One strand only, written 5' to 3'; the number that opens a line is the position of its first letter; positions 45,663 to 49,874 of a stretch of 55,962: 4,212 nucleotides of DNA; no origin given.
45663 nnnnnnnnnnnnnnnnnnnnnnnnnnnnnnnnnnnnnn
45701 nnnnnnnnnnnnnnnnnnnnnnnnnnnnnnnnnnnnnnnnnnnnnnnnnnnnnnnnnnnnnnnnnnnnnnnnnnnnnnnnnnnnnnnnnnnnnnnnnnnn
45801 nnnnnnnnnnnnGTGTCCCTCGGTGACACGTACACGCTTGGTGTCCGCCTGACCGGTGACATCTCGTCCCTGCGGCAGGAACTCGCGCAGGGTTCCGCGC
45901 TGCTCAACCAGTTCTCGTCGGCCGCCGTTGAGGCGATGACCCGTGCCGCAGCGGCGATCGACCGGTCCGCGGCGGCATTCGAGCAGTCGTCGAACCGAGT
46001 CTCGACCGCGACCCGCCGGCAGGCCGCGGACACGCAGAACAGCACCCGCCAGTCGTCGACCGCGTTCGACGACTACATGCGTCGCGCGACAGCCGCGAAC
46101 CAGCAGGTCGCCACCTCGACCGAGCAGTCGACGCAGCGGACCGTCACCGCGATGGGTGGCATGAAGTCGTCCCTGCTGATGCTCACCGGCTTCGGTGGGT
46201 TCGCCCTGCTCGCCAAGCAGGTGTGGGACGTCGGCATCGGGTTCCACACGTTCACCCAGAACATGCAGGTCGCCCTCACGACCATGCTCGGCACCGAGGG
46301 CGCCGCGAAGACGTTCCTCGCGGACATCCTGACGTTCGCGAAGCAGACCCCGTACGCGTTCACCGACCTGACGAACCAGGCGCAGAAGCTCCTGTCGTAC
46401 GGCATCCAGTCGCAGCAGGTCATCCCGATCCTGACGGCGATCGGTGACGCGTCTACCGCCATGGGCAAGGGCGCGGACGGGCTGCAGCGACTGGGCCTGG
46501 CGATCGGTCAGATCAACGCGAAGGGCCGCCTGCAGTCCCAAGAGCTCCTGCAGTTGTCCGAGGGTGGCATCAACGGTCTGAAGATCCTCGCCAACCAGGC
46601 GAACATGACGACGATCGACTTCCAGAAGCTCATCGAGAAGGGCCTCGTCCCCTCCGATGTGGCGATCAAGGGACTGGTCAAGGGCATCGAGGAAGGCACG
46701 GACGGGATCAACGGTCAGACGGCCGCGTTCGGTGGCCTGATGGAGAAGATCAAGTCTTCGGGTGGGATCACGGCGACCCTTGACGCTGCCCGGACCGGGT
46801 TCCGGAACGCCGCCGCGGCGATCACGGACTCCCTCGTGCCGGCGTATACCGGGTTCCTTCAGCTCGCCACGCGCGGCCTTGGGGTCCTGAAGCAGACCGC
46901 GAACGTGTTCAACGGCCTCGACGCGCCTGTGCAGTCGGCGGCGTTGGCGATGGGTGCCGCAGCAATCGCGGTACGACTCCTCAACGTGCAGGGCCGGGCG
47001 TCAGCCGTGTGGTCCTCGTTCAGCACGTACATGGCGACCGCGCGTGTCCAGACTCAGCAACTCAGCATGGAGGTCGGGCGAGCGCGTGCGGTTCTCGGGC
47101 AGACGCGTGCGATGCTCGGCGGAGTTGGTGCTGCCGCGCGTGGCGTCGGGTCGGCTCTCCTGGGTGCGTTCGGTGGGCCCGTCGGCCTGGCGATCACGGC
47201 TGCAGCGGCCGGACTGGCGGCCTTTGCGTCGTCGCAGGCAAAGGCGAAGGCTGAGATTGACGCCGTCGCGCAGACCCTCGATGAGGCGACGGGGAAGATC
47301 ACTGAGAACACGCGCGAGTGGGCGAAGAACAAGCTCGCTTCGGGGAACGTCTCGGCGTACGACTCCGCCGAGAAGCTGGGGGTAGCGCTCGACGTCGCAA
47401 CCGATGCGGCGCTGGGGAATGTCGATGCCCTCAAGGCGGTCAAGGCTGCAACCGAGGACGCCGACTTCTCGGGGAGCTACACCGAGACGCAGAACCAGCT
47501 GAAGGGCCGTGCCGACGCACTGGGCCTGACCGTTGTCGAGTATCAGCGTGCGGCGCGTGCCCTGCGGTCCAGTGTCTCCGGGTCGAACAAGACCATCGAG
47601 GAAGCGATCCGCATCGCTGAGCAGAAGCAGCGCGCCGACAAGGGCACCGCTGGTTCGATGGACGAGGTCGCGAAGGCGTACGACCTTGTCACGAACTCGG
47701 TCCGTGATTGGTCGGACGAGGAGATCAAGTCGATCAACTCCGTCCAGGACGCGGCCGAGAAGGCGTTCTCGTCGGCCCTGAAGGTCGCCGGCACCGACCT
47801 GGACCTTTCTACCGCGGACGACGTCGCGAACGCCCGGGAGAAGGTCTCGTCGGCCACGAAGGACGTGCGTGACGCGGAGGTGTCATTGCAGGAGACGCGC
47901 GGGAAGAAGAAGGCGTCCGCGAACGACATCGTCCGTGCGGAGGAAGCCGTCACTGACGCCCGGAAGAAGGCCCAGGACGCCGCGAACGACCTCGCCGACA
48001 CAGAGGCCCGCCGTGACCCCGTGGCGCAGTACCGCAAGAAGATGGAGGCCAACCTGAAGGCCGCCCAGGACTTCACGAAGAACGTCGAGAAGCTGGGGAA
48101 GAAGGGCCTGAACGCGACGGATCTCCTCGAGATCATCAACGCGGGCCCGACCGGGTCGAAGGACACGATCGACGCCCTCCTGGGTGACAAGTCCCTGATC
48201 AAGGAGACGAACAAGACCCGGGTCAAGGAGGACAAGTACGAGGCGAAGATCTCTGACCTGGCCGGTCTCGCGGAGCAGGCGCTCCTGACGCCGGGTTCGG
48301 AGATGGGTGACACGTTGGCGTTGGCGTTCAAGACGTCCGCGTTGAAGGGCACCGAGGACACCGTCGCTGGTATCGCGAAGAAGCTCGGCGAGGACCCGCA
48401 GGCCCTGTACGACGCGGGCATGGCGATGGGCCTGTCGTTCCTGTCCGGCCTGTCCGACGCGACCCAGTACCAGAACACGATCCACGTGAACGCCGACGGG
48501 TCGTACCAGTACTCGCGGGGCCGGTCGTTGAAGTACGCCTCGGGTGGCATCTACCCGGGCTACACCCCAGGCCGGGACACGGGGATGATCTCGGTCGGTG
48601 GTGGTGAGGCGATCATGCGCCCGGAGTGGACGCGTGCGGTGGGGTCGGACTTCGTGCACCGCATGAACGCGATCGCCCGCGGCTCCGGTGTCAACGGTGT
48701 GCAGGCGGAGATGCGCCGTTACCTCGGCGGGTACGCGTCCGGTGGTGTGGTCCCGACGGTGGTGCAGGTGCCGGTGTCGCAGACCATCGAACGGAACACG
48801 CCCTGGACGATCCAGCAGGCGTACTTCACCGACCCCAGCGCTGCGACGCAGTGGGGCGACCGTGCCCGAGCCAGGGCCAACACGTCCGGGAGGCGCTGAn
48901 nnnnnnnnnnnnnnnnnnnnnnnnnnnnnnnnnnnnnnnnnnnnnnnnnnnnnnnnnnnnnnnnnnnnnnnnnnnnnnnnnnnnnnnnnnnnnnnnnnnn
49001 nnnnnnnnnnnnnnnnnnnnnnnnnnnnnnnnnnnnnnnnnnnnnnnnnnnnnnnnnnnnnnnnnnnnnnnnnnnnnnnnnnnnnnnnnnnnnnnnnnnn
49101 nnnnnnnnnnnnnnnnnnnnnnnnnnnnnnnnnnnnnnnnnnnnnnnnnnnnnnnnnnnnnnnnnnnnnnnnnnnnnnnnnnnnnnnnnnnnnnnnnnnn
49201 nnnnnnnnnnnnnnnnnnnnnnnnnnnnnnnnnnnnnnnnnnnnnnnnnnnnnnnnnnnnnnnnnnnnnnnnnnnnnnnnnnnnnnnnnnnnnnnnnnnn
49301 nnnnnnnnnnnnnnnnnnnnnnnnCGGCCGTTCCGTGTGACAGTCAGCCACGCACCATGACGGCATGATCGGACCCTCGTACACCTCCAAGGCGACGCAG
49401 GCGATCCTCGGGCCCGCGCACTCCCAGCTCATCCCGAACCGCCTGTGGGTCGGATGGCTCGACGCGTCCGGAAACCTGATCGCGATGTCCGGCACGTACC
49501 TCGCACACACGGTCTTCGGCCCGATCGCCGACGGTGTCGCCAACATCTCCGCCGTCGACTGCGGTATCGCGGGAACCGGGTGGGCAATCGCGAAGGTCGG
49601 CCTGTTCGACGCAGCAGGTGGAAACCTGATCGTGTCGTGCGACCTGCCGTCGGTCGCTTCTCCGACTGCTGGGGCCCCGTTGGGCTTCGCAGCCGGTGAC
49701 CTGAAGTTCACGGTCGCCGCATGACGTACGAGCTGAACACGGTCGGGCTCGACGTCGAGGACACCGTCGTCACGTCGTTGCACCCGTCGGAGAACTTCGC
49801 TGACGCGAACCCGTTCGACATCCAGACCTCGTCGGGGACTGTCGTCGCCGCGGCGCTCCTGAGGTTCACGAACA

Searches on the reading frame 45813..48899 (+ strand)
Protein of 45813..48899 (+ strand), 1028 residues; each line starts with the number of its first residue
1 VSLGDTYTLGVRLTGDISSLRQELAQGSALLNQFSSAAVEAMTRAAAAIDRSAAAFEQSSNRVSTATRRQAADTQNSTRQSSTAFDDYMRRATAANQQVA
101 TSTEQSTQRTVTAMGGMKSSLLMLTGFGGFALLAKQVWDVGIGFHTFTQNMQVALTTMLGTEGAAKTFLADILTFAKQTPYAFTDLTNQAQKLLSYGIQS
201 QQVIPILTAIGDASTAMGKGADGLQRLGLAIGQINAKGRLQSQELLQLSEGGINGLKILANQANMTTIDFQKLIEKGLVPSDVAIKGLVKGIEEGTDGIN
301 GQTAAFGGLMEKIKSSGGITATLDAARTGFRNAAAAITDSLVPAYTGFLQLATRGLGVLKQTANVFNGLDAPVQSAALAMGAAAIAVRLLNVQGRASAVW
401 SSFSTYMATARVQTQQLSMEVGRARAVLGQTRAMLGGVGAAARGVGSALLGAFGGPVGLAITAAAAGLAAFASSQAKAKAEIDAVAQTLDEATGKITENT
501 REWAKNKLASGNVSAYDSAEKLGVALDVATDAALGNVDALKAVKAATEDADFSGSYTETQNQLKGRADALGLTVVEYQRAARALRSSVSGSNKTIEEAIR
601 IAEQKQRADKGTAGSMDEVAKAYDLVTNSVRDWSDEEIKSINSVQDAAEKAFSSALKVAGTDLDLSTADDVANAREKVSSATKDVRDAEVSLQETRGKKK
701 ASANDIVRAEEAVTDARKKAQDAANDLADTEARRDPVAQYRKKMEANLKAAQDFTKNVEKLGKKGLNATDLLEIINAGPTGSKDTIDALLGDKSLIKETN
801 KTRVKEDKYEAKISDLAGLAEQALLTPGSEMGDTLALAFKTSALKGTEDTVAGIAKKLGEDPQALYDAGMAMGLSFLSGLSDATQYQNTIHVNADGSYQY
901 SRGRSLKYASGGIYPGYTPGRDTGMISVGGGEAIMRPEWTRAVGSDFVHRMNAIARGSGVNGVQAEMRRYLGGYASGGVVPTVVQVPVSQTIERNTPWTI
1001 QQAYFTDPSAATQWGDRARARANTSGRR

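Call 15: search_protein_families(library=phrogs, proteins=[window:45813-48899:+], max_evalue=0.001)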
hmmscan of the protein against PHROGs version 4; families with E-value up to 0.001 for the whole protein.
window:45813-48899:+ (1028 aa): 9 families
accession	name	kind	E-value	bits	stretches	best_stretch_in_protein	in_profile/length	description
phrog_12798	-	tail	8.7e-23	81.5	1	149-749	71-598/1031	tail length tape measure protein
phrog_7025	-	tail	3.1e-18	65.2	2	906-980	2047-2134/2880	tail length tape measure protein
phrog_1686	-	tail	3.4e-18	65.9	1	17-301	12-290/1224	tail length tape measure protein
phrog_9959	-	tail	1.7e-16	60.1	1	149-279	79-206/1708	tail length tape measure protein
phrog_2335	-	tail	2.2e-14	53.4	1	32-822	383-1240/1536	tail length tape measure protein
phrog_973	-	tail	1.2e-12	47.5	1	75-277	62-276/1465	tail length tape measure protein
phrog_16017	-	unknown function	3.1e-10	39.6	1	60-314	183-423/1234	-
phrog_3519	-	tail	2e-06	27.7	1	369-836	354-774/959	tail length tape measure protein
phrog_339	-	tail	3.5e-06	26.5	1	189-765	125-753/1123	tail length tape measure protein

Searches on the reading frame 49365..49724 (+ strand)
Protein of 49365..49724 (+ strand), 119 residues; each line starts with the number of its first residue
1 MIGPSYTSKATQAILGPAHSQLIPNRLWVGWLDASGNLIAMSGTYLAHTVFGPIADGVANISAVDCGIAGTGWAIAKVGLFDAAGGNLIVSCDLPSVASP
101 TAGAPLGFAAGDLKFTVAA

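Call 15: search_protein_families(library=phrogs, proteins=[window:49365-49724:+], max_evalue=0.001)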
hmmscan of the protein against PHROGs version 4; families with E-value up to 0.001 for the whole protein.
window:49365-49724:+ (119 aa): 0 families

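Call 81: search_protein_families(library=pfam, proteins=[window:49365-49724:+], max_evalue=1)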
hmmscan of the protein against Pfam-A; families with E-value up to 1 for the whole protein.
window:49365-49724:+ (119 aa): 1 family
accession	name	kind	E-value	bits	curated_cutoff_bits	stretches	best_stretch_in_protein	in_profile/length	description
PF23140.1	Gp80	-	0.01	16.6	27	1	60-116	70-128/128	Podophage GP4 fiber I protein gp80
